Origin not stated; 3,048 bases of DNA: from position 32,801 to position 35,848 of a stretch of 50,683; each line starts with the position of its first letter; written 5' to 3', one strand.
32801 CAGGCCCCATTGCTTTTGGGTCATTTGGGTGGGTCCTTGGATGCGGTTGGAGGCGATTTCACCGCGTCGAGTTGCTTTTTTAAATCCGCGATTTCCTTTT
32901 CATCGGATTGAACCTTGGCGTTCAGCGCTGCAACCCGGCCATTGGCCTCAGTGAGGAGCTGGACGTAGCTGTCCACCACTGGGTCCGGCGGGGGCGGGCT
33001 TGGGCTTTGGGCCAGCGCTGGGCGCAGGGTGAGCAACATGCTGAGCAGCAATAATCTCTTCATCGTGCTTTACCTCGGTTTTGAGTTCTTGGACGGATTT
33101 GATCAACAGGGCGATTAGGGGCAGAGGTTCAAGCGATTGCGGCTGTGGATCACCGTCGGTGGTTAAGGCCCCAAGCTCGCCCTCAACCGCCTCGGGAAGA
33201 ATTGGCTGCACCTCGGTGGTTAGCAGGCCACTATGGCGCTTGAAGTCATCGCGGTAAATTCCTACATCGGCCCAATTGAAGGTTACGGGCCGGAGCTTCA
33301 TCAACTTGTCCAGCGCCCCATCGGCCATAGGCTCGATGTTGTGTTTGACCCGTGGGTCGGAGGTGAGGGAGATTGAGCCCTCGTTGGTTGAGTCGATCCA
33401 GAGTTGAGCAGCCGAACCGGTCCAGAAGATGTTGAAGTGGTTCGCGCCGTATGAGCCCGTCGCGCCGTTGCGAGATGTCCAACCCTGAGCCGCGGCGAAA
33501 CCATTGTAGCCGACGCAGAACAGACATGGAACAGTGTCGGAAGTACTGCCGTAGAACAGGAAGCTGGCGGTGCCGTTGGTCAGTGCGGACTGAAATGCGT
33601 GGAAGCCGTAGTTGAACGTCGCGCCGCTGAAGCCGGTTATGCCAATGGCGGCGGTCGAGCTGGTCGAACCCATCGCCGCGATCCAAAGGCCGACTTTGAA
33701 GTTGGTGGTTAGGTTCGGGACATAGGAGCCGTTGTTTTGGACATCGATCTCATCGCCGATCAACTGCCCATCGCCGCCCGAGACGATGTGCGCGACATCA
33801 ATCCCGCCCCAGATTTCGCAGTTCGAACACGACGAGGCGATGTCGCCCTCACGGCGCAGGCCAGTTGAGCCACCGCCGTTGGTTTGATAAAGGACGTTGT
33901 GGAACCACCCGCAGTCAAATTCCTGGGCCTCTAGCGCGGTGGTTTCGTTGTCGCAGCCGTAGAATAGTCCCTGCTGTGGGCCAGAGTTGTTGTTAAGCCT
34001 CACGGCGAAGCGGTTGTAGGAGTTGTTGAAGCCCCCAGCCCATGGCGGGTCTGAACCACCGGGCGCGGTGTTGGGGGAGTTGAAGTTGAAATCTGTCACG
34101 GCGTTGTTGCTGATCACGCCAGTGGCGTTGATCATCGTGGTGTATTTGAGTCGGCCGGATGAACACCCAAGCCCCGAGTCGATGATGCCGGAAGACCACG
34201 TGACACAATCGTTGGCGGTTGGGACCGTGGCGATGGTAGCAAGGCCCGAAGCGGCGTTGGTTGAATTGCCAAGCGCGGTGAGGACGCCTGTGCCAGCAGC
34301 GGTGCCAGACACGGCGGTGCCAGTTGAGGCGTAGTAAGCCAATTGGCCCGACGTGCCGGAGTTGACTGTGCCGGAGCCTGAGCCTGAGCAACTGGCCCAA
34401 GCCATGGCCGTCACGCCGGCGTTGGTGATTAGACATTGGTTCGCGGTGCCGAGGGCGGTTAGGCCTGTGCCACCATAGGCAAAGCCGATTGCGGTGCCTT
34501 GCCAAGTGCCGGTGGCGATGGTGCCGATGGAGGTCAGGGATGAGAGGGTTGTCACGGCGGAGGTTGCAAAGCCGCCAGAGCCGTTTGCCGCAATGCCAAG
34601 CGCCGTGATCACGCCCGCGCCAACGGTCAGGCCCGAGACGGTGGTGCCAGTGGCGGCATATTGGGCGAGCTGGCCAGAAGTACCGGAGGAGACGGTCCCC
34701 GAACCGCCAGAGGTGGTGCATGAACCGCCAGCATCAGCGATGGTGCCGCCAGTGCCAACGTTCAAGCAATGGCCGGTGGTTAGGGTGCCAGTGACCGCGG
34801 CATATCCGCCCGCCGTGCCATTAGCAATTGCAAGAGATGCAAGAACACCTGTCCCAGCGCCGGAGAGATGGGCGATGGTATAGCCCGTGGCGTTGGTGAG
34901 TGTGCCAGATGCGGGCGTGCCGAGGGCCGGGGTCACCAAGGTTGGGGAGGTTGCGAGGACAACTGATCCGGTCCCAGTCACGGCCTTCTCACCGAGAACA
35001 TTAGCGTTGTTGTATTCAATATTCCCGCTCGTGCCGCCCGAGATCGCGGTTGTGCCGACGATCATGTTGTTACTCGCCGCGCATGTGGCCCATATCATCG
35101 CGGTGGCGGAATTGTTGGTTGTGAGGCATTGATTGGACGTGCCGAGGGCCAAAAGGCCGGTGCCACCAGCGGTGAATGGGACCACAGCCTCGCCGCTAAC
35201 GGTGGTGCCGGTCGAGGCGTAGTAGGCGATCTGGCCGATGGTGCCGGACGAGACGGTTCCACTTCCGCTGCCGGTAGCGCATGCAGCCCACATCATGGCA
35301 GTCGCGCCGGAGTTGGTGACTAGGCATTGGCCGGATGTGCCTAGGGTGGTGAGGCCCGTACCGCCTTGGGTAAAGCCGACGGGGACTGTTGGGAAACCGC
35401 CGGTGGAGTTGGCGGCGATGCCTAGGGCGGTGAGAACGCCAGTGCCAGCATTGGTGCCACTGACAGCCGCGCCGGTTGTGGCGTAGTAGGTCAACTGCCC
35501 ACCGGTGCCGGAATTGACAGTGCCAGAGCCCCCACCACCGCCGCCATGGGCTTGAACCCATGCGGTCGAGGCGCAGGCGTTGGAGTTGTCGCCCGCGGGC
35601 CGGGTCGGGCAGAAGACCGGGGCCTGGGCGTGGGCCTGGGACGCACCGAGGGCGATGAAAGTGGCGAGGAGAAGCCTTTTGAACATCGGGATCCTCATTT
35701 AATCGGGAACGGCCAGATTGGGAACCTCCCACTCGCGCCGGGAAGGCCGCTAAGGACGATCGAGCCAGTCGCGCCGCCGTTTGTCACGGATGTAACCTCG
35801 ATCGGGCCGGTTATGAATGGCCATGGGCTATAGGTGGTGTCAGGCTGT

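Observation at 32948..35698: A tail fibre with an S74 autochaperone domain also carries a signal-peptide-like N-terminus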

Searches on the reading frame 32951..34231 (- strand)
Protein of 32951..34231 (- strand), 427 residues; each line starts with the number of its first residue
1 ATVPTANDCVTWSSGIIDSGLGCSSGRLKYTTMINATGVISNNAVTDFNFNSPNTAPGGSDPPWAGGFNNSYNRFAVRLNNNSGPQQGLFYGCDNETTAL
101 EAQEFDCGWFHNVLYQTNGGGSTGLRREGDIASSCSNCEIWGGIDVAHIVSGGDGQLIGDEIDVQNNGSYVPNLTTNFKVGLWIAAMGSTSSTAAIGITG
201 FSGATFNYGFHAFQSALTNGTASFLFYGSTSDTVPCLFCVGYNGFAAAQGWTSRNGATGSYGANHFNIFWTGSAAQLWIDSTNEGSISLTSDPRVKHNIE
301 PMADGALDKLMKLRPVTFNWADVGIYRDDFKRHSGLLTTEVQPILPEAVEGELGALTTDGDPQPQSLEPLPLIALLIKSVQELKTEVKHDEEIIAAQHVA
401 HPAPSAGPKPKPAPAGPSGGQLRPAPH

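Call 72: predict_structure(protein=window:32951-34231:-)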
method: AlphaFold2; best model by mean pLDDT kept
length: 427 residues; sequences in the alignment: 1
mean_pLDDT: 31.3   pTM: 0.18
mean pLDDT of the five models: 31.3, 25.7, 25.3, 23.6, 23.6
residues with pLDDT >= 90: 0; 70-90: 0; 50-70: 4; < 50: 423
segments of 3 or more residues with pLDDT < 50: 1-414, 422-427
pLDDT, mean of each block of 10 residues (from residue 1): 24 26 28 28 27 28 28 32 35 33 32 32 31 27 27 29 31 29 31 32 31 29 33 31 28 27 32 31 29 24 27 28 29 33 36 39 33 35 35 39 40 45 42
secondary structure, 60 per line:
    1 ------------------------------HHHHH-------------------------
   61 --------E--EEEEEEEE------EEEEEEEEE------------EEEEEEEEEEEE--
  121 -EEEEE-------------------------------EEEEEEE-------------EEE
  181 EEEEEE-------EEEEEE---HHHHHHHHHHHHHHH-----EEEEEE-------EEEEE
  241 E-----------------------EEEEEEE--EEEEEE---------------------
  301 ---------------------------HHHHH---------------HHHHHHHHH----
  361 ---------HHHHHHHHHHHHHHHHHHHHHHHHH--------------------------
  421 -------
elements in order: H31-35 E72-79 E86-94 E107-118 E122-126 E158-164 E178-186 E194-199 H203-217 E223-228 E236-241 E265-271 E274-279 H328-332 H348-356 H370-394

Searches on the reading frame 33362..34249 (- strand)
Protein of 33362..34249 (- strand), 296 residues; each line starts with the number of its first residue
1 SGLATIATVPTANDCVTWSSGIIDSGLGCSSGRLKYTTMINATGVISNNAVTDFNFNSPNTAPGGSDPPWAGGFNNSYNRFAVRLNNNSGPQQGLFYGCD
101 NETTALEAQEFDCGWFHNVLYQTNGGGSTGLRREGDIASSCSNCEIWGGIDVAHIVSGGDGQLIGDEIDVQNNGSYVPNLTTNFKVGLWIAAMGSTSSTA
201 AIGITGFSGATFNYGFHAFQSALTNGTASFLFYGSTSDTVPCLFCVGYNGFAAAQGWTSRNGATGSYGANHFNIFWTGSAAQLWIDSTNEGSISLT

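Call 66: find_homologous_proteins(query=window:33362-34249:-, max_evalue=0.001)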
Query seq(296 aa): 1416 candidates shared short words with the query, none scored E <= 0.001.

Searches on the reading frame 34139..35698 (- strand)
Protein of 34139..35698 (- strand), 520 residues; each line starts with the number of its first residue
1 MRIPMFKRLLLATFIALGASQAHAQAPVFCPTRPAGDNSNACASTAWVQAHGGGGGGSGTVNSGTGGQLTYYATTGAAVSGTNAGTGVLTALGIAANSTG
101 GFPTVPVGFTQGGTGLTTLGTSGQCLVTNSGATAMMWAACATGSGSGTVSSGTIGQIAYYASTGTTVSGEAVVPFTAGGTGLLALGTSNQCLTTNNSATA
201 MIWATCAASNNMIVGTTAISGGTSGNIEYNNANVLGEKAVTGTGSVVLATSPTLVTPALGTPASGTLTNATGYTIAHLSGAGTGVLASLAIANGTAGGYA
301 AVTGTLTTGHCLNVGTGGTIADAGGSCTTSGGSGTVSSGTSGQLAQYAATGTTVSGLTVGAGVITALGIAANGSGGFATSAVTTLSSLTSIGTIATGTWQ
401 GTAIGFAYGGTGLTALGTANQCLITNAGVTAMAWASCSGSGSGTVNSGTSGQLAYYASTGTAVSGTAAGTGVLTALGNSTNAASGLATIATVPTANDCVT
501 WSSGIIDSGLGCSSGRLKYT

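Call 50: search_dna_similar(query=window:34139-35698:-, collection=phages, mode=protein, max_rows=25, max_evalue=0.001)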
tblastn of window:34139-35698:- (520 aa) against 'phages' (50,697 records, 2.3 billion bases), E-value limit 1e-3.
Records with a match: 3; places in all: 4; records where one place covers at least 80% of the query: 0.
Best place of each record, by identity: 60-80% 2; <60% 1.
By first word of the organism name: Caudoviricetes 2; Bradyrhizobium 1.
By host as written in the record: - 2; Bradyrhizobium japonicum S10J 1.
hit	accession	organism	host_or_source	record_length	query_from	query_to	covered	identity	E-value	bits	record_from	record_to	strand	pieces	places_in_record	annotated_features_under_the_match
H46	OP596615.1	Bradyrhizobium phage ppBjS10J-1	Bradyrhizobium japonicum S10J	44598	203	291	17%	52.2%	1e-12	77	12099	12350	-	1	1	hypothetical protein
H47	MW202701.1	Caudoviricetes sp.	Manatee Spring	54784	241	290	10%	64.7%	1e-5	54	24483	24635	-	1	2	ribonuclease E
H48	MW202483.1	Caudoviricetes sp.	Manatee Spring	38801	241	290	10%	62.7%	2e-4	50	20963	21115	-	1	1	hypothetical protein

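Call 55: get_annotated_region(hit=H46, flank=9000)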
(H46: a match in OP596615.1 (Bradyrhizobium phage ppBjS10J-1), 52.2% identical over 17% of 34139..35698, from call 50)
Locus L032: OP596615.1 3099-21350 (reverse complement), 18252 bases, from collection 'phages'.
description: Bradyrhizobium phage ppBjS10J-1, complete genome.
organism: Bradyrhizobium phage ppBjS10J-1 (NCBI taxid 3003365)
taxonomy: Viruses; Duplodnaviria; Heunggongvirae; Uroviricota; Caudoviricetes
host: Bradyrhizobium japonicum S10J; source: -; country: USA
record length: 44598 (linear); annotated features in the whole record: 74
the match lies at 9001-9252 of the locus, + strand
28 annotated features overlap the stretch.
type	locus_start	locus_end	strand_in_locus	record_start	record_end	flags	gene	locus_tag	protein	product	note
CDS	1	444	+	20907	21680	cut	-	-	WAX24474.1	hypothetical protein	-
CDS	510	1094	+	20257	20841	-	-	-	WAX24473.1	hypothetical protein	-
CDS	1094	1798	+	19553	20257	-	-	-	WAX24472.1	hypothetical protein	-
CDS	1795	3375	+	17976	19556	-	-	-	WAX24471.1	hypothetical protein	-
CDS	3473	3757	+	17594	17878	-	-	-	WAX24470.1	GNAT family N-acetyltransferase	-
CDS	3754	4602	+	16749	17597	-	-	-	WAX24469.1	hypothetical protein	-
CDS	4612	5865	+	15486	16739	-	-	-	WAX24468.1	hypothetical protein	-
CDS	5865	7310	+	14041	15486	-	-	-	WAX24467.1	hypothetical protein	-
CDS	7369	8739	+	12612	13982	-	-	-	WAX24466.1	hypothetical protein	-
CDS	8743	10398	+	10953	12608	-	-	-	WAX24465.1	hypothetical protein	-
CDS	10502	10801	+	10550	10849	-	-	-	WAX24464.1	hypothetical protein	-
CDS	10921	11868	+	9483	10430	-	-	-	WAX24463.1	peptidoglycan-binding protein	-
CDS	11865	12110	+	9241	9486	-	-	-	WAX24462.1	hypothetical protein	-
CDS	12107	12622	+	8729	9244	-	-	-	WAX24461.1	hypothetical protein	-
CDS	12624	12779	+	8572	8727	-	-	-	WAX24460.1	hypothetical protein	-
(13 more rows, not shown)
